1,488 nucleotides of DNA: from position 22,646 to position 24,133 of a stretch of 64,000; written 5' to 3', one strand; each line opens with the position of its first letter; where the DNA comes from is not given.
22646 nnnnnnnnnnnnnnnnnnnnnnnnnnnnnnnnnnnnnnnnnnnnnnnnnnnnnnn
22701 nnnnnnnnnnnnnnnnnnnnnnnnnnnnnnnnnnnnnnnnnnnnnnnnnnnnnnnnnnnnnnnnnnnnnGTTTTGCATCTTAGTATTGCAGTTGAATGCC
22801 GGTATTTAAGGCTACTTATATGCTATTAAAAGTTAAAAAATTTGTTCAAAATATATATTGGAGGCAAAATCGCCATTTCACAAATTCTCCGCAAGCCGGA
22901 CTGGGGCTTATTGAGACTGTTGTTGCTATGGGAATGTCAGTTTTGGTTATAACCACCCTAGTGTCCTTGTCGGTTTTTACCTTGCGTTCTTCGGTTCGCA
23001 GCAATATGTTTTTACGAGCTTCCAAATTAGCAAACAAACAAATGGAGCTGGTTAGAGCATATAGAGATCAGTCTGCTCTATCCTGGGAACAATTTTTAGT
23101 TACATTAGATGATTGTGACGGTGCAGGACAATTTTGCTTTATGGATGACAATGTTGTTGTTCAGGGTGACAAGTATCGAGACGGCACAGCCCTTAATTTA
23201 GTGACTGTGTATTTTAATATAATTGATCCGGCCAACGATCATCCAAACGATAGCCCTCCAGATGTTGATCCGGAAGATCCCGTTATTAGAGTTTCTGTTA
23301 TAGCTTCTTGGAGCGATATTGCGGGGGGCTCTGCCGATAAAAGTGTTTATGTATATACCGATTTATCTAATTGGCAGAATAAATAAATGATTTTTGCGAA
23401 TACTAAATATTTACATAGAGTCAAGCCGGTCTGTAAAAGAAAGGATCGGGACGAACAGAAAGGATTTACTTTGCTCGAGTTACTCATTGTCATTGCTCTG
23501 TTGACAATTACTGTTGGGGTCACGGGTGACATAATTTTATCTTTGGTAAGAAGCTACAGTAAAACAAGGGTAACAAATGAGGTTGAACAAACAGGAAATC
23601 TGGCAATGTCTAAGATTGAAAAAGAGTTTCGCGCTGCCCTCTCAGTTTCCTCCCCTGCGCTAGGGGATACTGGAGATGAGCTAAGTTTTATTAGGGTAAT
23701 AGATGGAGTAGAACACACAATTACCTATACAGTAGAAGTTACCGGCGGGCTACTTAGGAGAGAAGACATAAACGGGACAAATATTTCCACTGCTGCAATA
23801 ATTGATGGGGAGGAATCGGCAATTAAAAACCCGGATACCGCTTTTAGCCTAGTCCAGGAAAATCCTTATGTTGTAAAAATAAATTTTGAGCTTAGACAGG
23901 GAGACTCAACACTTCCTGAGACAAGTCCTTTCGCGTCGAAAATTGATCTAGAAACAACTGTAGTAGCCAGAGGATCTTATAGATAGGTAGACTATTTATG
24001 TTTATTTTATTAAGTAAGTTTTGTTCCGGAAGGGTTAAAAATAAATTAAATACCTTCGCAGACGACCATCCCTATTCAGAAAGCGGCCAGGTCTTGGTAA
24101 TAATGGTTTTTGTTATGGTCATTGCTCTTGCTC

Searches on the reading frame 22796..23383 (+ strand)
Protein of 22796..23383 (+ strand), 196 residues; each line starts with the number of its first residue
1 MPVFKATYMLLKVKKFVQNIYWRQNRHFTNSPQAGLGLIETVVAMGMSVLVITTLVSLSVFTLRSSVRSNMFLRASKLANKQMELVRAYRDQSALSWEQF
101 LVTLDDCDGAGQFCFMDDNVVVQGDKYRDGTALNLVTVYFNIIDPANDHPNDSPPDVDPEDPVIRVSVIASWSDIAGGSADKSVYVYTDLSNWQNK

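Call 7: search_protein_families(library=pfam, proteins=[window:22796-23383:+], max_evalue=0.1)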
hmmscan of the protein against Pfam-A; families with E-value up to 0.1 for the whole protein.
window:22796-23383:+ (196 aa): 0 families

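Call 8: search_protein_families(library=ncbifam, proteins=[window:22796-23383:+], max_evalue=0.1)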
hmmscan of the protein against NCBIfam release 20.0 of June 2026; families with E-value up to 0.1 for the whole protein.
window:22796-23383:+ (196 aa): 4 families
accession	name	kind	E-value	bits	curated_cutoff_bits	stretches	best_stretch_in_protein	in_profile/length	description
NF038304.1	EPS_HpsC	equivalog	0.0015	18.2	200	1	26-65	13-52/318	hormogonium polysaccharide secretion pseudopilin HpsC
NF049853.1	WD_0736_fam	equivalog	0.029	14.9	80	1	34-101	21-92/100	WD_0736 family protein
TIGR02523.1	type_IV_pilV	equivalog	0.049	14.1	52.2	1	33-95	1-63/139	type IV pilus modification protein PilV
NF007660.0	PRK10332.1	equivalog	0.06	13.9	86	1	32-85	7-60/107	prepilin-type N-terminal cleavage/methylation domain-containing protein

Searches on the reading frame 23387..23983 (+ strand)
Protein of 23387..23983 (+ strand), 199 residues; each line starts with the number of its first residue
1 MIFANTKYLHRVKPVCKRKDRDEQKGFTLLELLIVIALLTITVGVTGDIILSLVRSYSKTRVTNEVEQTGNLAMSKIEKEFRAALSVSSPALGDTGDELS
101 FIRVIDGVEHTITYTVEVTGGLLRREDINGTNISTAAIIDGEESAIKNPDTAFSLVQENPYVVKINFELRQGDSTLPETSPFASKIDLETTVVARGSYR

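Call 7: search_protein_families(library=pfam, proteins=[window:23387-23983:+], max_evalue=0.1)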
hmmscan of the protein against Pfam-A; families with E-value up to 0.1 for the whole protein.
window:23387-23983:+ (199 aa): 2 families
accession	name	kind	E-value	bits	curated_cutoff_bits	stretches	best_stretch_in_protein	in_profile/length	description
PF07963.17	N_methyl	-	2.4e-07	30.5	21.2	1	24-45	4-25/27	Prokaryotic N-terminal methylation motif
PF20456.3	DUF6709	-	0.012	15.1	27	1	28-89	186-245/339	Family of unknown function (DUF6709)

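Call 8: search_protein_families(library=ncbifam, proteins=[window:23387-23983:+], max_evalue=0.1)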
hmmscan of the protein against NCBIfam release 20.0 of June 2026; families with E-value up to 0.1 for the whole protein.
window:23387-23983:+ (199 aa): 15 families
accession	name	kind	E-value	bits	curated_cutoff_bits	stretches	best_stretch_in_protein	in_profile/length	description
TIGR02532.1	IV_pilin_GFxxxE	domain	3.3e-06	26.7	16.3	1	24-45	1-22/24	prepilin-type N-terminal cleavage/methylation domain-containing protein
TIGR01708.2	typeII_sec_gspH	equivalog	3.3e-05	23.9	80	1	24-67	1-41/169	type II secretion system minor pseudopilin GspH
NF041002.1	pilin_ComGF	equivalog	0.00041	20.6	80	1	24-88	1-64/139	competence type IV pilus minor pilin ComGF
NF007848.0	PRK10557.1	equivalog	0.0029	16.9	120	1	19-84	5-70/192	prepilin peptidase-dependent protein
NF040982.1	ComGD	equivalog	0.0033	17.9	70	1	24-68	1-45/139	competence type IV pilus minor pilin ComGD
NF007862.0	PRK10574.1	equivalog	0.0037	17.4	138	1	22-45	2-25/145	prepilin peptidase-dependent pilin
NF007800.0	PRK10506.1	equivalog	0.0041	16.9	158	1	21-43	5-27/163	prepilin peptidase-dependent protein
NF041013.1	T4P_ComGE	equivalog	0.0058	16.7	49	1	24-64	3-40/83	competence type IV pilus minor pilin ComGE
TIGR02596.1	TIGR02596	subfamily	0.0077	16.3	70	1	27-74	1-52/196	Verru_Chthon cassette protein D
TIGR02523.1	type_IV_pilV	equivalog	0.0078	16.7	52.2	1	24-73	1-47/139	type IV pilus modification protein PilV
TIGR01710.1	typeII_sec_gspG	equivalog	0.0081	16.2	88.85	1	25-68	1-44/134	type II secretion system major pseudopilin GspG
TIGR01711.1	gspJ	equivalog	0.011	15.6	64.85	1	25-85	1-61/192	type II secretion system minor pseudopilin GspJ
TIGR01707.1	gspI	equivalog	0.014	15.8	44.35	1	26-97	1-66/101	type II secretion system minor pseudopilin GspI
NF038304.1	EPS_HpsC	equivalog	0.021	14.4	200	1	12-81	9-77/318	hormogonium polysaccharide secretion pseudopilin HpsC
NF040999.1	pilin_ComGC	equivalog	0.059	13.6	75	0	24-42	1-19/84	competence type IV pilus major pilin ComGC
